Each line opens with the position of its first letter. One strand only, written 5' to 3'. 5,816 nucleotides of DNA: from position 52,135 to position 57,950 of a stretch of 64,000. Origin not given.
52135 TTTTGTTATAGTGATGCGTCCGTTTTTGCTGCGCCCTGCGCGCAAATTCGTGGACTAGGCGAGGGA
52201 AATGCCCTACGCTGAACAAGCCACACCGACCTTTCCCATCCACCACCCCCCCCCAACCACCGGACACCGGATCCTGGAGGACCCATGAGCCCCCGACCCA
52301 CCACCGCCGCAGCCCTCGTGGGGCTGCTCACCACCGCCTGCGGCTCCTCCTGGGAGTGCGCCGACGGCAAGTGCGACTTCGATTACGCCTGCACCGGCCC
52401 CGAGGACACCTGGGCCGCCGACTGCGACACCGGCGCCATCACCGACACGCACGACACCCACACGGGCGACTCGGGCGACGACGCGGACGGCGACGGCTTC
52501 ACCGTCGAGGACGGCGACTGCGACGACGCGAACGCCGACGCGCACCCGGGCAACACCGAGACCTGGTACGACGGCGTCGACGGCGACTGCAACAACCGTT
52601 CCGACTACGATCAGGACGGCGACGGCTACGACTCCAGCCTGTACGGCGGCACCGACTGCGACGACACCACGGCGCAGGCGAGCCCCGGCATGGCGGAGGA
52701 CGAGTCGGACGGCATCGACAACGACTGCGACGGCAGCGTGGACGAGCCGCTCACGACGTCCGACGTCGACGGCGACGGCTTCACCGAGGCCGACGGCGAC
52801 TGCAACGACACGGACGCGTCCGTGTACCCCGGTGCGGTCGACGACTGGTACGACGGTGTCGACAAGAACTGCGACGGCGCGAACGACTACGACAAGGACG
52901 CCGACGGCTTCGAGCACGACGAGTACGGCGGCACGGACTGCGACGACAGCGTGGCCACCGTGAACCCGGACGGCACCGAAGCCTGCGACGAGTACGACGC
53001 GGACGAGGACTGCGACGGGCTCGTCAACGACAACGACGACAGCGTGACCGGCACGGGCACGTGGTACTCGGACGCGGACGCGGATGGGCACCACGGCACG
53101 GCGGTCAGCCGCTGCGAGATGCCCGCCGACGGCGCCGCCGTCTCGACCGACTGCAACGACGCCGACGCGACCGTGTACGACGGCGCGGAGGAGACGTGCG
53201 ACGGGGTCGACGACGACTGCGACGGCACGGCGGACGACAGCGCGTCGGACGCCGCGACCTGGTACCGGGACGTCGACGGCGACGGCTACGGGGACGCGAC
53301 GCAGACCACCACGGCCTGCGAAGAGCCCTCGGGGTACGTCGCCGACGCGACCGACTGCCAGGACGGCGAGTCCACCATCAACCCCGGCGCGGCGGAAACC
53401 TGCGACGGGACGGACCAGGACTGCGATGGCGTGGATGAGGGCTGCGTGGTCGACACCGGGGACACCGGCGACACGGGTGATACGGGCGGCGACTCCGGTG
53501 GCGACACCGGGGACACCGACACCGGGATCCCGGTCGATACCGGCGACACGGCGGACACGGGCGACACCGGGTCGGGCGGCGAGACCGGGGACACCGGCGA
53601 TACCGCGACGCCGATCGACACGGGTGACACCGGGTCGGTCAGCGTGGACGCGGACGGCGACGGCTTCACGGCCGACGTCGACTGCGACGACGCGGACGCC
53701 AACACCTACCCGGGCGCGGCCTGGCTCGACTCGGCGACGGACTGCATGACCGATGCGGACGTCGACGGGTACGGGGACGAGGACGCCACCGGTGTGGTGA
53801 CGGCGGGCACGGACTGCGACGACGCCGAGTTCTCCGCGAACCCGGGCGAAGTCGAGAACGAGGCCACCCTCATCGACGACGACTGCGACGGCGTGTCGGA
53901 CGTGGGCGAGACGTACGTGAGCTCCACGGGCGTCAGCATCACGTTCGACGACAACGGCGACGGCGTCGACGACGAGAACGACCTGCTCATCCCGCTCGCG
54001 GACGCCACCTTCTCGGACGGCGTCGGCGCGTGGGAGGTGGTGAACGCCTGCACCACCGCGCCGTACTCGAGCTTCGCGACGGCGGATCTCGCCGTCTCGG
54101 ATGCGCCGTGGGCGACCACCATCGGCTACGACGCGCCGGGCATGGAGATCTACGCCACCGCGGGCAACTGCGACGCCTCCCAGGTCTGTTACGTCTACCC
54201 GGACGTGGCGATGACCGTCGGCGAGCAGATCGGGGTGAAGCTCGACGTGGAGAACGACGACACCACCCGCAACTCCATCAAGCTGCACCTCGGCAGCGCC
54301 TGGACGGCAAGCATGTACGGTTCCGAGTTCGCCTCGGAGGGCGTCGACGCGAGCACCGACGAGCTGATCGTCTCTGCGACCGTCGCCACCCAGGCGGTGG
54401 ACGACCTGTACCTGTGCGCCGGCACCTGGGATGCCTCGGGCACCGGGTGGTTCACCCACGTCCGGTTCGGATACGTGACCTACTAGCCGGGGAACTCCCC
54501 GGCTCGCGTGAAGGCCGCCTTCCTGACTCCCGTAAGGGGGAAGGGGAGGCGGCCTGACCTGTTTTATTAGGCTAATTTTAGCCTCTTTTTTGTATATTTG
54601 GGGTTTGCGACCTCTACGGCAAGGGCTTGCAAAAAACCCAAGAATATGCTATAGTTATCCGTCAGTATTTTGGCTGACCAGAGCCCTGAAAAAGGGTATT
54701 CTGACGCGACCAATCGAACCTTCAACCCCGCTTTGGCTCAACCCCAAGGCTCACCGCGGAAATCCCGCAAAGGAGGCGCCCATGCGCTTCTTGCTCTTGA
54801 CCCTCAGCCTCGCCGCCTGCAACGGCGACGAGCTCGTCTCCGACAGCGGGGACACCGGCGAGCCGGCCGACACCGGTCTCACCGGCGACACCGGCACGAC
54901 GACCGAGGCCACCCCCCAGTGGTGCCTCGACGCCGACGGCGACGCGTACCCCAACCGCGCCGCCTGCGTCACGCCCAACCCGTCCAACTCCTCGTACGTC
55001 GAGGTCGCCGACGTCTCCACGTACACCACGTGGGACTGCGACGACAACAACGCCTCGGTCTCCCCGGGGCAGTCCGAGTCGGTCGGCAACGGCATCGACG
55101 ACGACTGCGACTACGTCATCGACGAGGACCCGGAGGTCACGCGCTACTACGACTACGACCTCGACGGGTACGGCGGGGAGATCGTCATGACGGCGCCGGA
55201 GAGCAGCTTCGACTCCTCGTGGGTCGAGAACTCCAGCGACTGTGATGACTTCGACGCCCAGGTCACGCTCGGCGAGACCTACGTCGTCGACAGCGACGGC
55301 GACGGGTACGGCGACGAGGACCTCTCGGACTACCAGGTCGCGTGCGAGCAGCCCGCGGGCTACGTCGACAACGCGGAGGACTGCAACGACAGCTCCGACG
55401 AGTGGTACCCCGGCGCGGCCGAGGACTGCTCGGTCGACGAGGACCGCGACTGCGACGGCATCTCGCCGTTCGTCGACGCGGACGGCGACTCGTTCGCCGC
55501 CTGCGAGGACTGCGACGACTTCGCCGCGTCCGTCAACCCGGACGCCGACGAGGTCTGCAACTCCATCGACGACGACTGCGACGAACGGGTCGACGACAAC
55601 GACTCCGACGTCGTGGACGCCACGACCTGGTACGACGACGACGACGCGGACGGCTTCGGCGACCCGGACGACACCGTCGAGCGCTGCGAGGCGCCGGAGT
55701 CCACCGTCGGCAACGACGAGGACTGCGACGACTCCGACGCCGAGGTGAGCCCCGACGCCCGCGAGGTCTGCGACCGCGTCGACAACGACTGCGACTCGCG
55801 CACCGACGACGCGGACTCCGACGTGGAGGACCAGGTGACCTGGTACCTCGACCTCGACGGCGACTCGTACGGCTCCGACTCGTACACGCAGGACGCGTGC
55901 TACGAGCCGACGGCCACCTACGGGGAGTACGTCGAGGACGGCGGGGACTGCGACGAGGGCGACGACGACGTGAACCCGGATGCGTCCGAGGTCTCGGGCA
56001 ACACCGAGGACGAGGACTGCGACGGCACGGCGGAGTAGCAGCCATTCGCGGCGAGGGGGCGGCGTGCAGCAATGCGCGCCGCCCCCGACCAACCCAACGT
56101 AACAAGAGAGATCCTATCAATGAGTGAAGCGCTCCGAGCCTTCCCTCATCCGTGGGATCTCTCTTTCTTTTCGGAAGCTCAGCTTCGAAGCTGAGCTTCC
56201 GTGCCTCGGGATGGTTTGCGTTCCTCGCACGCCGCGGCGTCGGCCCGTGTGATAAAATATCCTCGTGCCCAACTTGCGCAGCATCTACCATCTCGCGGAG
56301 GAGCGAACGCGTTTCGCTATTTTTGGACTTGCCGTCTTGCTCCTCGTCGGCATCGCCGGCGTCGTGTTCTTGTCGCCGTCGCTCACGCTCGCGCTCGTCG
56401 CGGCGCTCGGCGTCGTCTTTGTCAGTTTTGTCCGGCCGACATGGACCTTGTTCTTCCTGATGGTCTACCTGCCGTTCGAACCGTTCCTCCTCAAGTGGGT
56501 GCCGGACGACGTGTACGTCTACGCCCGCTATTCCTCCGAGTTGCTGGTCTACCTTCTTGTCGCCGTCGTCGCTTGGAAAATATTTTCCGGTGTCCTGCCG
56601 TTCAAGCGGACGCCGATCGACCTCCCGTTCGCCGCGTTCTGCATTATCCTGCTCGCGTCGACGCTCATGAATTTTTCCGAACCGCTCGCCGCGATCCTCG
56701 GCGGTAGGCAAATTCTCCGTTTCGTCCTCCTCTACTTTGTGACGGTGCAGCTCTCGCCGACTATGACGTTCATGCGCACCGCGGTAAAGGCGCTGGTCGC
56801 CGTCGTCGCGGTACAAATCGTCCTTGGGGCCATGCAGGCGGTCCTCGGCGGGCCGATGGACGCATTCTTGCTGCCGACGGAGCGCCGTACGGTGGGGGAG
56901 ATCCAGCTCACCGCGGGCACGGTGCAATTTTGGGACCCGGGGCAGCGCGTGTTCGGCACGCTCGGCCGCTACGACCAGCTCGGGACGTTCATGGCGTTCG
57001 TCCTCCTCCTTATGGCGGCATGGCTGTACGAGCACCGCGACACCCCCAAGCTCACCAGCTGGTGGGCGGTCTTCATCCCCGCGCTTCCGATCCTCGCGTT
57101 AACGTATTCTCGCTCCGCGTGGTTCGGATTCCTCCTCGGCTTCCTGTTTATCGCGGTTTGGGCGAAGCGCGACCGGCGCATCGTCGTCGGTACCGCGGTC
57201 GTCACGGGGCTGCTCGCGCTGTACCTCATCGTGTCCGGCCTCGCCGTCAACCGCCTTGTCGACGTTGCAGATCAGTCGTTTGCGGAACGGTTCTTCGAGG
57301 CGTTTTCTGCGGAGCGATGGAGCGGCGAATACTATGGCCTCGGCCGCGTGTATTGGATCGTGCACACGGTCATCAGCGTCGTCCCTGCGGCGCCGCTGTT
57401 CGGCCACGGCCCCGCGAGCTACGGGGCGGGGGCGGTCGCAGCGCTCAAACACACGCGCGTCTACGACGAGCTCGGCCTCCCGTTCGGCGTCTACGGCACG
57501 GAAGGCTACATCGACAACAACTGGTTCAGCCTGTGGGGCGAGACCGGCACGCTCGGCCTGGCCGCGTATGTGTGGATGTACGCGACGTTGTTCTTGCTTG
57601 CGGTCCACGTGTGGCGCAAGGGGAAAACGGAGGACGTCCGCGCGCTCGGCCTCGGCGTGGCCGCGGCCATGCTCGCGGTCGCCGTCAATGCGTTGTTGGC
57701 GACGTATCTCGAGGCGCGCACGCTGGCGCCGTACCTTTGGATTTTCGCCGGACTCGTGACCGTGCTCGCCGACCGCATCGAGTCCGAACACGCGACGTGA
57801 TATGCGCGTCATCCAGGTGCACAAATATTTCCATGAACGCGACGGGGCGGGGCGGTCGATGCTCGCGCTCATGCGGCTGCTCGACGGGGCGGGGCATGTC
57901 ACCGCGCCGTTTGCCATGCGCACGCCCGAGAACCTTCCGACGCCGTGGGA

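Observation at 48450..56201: Island of five secreted lipoproteins built from MopE-like metal-binding repeats, each with its own strong promoter or conserved UTR elements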

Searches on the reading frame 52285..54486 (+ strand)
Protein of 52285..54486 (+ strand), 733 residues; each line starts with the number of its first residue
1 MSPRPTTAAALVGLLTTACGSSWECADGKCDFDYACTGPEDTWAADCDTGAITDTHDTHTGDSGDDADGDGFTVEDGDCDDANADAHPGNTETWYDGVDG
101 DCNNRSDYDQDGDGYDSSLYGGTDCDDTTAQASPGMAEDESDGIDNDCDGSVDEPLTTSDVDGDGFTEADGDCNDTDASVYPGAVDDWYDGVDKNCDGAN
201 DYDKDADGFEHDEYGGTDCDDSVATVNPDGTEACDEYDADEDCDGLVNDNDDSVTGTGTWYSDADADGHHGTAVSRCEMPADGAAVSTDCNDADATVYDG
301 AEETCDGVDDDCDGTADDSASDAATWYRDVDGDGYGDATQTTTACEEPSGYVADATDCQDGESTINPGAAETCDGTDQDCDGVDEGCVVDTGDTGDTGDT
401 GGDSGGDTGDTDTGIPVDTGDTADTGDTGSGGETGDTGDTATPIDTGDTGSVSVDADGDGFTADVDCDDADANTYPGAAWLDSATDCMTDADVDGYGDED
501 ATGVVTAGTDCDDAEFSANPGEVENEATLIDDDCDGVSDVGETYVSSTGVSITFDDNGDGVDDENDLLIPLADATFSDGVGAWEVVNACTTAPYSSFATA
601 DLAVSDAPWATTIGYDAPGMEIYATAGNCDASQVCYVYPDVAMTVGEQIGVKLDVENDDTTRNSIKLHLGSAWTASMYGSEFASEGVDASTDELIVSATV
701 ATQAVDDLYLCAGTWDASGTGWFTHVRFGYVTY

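Call 3: search_protein_families(library=pfam, proteins=[window:52285-54486:+], max_evalue=0.01)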
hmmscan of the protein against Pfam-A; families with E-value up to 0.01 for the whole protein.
window:52285-54486:+ (733 aa): 1 family
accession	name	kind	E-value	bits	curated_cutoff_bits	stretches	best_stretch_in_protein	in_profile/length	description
PF11617.13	Cu-binding_MopE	-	1.6e-44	150.2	27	6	289-318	1-30/30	Putative metal-binding motif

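Call 4: search_protein_families(library=ncbifam, proteins=[window:52285-54486:+], max_evalue=0.01)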
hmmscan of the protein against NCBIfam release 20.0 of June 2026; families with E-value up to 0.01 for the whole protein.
window:52285-54486:+ (733 aa): 0 families

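Call 14: find_encoding_contigs(protein=window:52285-54483:+, flank=10000, max_places=6)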
Protein window:52285-54483:+ (733 aa): no gene with exactly this product is on record in the collection.

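Call 23: search_solved_structures(query=window:52285-54483:+, max_evalue=1, show_alignments=2)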
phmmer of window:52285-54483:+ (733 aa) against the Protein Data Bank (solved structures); distinct sequences matched with E-value up to 1: 5.
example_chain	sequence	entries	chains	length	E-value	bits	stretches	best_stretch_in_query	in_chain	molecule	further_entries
2vov_A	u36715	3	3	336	1.5e-05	27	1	156-200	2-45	SURFACE-ASSOCIATED PROTEIN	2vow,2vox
5w7a_B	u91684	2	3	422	0.077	14.7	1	170-210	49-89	Acyloxyacyl hydrolase large subunit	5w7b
5w7d_A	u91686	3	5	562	0.14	13.9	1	170-210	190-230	Acyloxyacyl hydrolase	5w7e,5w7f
5w78_B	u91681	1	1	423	0.24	13.1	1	169-209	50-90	Acyloxyacyl hydrolase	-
5w7c_C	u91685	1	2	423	0.24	13.1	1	169-209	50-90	Acyloxyacyl hydrolase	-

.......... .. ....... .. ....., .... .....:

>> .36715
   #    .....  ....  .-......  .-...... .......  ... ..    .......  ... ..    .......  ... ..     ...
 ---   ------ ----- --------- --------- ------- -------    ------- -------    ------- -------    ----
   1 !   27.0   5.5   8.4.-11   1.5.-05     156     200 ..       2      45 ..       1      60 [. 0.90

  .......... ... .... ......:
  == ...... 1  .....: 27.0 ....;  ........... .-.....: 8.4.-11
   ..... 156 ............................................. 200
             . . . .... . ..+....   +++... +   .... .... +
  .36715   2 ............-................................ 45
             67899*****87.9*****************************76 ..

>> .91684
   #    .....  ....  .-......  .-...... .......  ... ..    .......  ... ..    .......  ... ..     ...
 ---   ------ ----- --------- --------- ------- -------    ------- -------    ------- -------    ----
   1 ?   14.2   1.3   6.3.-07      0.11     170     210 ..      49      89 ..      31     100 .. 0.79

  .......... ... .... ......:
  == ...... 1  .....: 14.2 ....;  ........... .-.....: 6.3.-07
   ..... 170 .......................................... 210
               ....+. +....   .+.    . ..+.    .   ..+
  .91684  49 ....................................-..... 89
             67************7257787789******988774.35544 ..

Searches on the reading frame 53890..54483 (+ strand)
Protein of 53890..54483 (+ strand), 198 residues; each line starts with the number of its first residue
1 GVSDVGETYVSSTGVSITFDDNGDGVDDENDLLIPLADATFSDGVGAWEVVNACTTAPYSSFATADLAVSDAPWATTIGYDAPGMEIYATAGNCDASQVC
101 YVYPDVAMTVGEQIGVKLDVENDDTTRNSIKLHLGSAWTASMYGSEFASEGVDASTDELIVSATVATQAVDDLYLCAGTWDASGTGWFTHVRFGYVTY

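Call 48: search_protein_representatives(protein=window:53890-54483:+)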
Query: 198 residues. Proteins with E-value up to 0.001 (for the whole library): 3; up to 1e-10: 2; up to 1e-30: 1. The best 3 are listed.
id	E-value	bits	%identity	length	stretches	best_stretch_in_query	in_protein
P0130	1.4e-39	152.2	48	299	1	7-194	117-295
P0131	2.7e-12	63.1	39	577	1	36-192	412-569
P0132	7.9e-04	35.5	28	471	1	17-186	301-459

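Call 77: predict_structure(alignment_id=A7)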
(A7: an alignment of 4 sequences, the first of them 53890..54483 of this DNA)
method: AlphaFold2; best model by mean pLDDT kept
length: 198 residues; sequences in the alignment: 4
mean_pLDDT: 66.2   pTM: 0.71
mean pLDDT of the five models: 66.2, 59.7, 56.9, 55.9, 54.2
residues with pLDDT >= 90: 0; 70-90: 81; 50-70: 89; < 50: 28
segments of 3 or more residues with pLDDT < 50: 28-30, 55-60, 89-96, 181-186
pLDDT, mean of each block of 10 residues (from residue 1): 57 64 50 57 66 52 60 63 58 53 83 79 65 86 79 72 82 77 50 76
secondary structure, 60 per line:
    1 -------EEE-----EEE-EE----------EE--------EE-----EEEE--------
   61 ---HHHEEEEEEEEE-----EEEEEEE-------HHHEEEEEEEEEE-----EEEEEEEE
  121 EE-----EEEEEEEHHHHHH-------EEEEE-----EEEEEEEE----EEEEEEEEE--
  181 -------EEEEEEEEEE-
elements in order: E8-10 E16-18 E49-52 E67-75 E81-87 E98-107 E113-122 E128-134 H135-140 E148-152 E158-165 E170-178 E188-197

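Call 82: search_protein_families(library=pfam, proteins=[window:53890-54483:+], max_evalue=10)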
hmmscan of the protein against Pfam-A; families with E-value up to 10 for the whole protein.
window:53890-54483:+ (198 aa): 0 families

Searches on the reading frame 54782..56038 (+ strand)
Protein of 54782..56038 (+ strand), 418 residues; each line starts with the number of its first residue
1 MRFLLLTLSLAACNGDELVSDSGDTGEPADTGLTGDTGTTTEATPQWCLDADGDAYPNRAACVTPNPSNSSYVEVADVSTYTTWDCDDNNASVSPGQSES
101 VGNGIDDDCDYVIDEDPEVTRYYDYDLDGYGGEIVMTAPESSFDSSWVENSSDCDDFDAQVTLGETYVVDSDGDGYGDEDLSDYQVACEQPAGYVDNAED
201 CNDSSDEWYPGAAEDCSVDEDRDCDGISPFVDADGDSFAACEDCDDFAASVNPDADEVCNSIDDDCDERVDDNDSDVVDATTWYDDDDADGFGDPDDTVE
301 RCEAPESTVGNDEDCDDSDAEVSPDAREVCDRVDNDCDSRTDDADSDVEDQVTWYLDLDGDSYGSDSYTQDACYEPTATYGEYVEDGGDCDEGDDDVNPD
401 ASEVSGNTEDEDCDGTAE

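Call 3: search_protein_families(library=pfam, proteins=[window:54782-56038:+], max_evalue=0.01)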
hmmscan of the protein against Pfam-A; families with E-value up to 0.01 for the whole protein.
window:54782-56038:+ (418 aa): 1 family
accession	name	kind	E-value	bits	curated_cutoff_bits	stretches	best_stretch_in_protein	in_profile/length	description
PF11617.13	Cu-binding_MopE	-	5.8e-30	103.6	27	4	314-343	1-30/30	Putative metal-binding motif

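Call 4: search_protein_families(library=ncbifam, proteins=[window:54782-56038:+], max_evalue=0.01)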
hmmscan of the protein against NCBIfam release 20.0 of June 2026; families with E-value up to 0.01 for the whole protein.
window:54782-56038:+ (418 aa): 0 families

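Call 24: search_solved_structures(query=window:54782-56035:+, max_evalue=1, show_alignments=1)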
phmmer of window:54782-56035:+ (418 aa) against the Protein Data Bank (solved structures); distinct sequences matched with E-value up to 1: 4.
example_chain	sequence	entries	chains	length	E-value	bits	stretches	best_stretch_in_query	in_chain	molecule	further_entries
2vov_A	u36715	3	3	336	0.011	18.3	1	231-279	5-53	SURFACE-ASSOCIATED PROTEIN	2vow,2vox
5w7c_C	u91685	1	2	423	0.24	13.9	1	180-237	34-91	Acyloxyacyl hydrolase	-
5w78_B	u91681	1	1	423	0.27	13.7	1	180-237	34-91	Acyloxyacyl hydrolase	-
5w7d_A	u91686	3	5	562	0.73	12.3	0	191-238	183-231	Acyloxyacyl hydrolase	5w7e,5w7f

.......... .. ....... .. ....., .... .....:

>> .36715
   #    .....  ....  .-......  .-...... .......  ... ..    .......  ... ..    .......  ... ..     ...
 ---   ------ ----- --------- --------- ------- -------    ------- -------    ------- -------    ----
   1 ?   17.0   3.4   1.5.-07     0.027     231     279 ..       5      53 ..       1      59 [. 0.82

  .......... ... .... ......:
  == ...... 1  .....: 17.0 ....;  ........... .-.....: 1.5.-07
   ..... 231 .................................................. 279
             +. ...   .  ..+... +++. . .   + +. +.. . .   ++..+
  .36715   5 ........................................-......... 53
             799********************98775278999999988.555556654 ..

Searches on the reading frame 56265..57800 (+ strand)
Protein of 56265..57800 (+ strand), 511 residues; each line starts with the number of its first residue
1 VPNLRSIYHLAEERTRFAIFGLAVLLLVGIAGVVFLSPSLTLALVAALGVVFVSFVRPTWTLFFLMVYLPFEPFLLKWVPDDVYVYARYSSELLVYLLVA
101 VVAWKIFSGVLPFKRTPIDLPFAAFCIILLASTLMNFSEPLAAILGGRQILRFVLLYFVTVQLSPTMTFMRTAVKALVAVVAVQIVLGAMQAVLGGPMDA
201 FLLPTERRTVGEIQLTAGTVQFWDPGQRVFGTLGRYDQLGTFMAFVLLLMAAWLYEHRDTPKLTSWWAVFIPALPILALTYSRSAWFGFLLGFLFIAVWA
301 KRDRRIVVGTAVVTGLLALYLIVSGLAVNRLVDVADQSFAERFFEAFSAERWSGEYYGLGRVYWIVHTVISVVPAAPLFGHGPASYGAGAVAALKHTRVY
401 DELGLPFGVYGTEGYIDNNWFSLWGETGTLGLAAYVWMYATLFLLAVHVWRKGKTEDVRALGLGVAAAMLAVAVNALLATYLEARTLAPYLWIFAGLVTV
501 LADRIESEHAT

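Call 16: search_protein_families(library=pfam, proteins=[window:56265-57800:+], max_evalue=0.001)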
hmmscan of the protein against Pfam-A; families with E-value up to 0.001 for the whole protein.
window:56265-57800:+ (511 aa): 1 family
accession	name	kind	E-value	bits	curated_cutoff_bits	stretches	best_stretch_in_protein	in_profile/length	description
PF04932.20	Wzy_C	-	3.8e-13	49.9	31.7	1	269-436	2-149/149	O-Antigen ligase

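Call 17: find_related_loci(query=window:56265-57797:+, collection=genome_contigs, flank=10000)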
Query window:56265-57797:+ (511 aa) in genome_contigs; peptide patterns used: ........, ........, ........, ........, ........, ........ (x = any residue, [..] = any of these).
439 stretches matched a pattern; 67 encode a relative of the query (tblastn E <= 1e-3); 67 distinct loci.
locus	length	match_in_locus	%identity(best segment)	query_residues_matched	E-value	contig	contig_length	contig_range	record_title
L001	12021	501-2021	70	3-509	0e+0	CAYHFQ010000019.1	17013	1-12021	MAG TPA_asm: uncultured Gammaproteobacteria bacterium isolate ERP119702_co3_211 genome assembly, contig: NODE_2277_lengt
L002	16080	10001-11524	70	3-511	0e+0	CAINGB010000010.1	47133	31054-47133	Candidatus Uhrbacteria bacterium isolate LJ_bin-3226 genome assembly, contig: bin-3226:10/48, whole genome shotgun seque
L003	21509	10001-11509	68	1-504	0e+0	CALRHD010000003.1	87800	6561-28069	MAG: Candidatus Uhrbacteria bacterium isolate MaH-04nov19-192 genome assembly, contig: MaH-04nov19-C385, whole genome sh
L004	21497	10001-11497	63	1-498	0e+0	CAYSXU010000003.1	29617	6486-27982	MAG TPA_asm: uncultured Gammaproteobacteria bacterium isolate SRP062349_co5_332 genome assembly, contig: NODE_399_length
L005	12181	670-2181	58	1-504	0e+0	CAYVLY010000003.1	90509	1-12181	MAG TPA_asm: uncultured Gammaproteobacteria bacterium isolate SRP167671_co2_208 genome assembly, contig: NODE_275_length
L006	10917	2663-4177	59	1-504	0e+0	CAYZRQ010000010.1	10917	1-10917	MAG TPA_asm: uncultured Gammaproteobacteria bacterium isolate SRP062349_co6_358 genome assembly, contig: NODE_4642_lengt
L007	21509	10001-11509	60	3-504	0e+0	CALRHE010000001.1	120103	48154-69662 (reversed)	MAG: Candidatus Uhrbacteria bacterium isolate MaH-09apr19-21 genome assembly, contig: MaH-09apr19-C176, whole genome sho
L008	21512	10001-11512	59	1-504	0e+0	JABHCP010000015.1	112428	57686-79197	MAG: Candidatus Uhrbacteria bacterium isolate SI037_bin110 k141_1576779, whole genome shotgun sequence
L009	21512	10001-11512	58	1-504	0e+0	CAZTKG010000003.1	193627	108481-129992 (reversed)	MAG TPA_asm: uncultured Gammaproteobacteria bacterium isolate SRP200020_co5_277 genome assembly, contig: NODE_70_length_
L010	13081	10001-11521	59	1-506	0e+0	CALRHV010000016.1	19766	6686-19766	MAG: Candidatus Uhrbacteria bacterium isolate TrH-25oct19-208 genome assembly, contig: TrH-25oct19-C5194, whole genome s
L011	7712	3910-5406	60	1-498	0e+0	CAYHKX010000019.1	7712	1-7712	MAG TPA_asm: uncultured Gammaproteobacteria bacterium isolate ERP119705_co13_645 genome assembly, contig: NODE_11905_len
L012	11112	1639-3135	61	1-498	0e+0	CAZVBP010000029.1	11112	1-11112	MAG TPA_asm: uncultured Gammaproteobacteria bacterium isolate SRP278252_co2_354 genome assembly, contig: NODE_12426_leng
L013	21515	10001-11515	61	1-504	0e+0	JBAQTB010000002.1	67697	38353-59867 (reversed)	MAG: Patescibacteria group bacterium isolate MFD03292_ilm_asm_bin19 k127_16319, whole genome shotgun sequence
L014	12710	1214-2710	61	1-498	0e+0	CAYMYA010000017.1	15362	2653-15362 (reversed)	MAG TPA_asm: uncultured Gammaproteobacteria bacterium isolate SRP192515_co2_178 genome assembly, contig: NODE_3186_lengt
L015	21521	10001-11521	57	1-506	0e+0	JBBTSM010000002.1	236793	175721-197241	MAG: Patescibacteria group bacterium isolate H41-bin182_1 H41_bin182_1_000000000002, whole genome shotgun sequence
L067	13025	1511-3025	57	1-504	1e-169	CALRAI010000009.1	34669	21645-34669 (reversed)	MAG: Candidatus Uhrbacteria bacterium isolate MaH-04nov19-6 genome assembly, contig: MaH-04nov19-C2863, whole genome sho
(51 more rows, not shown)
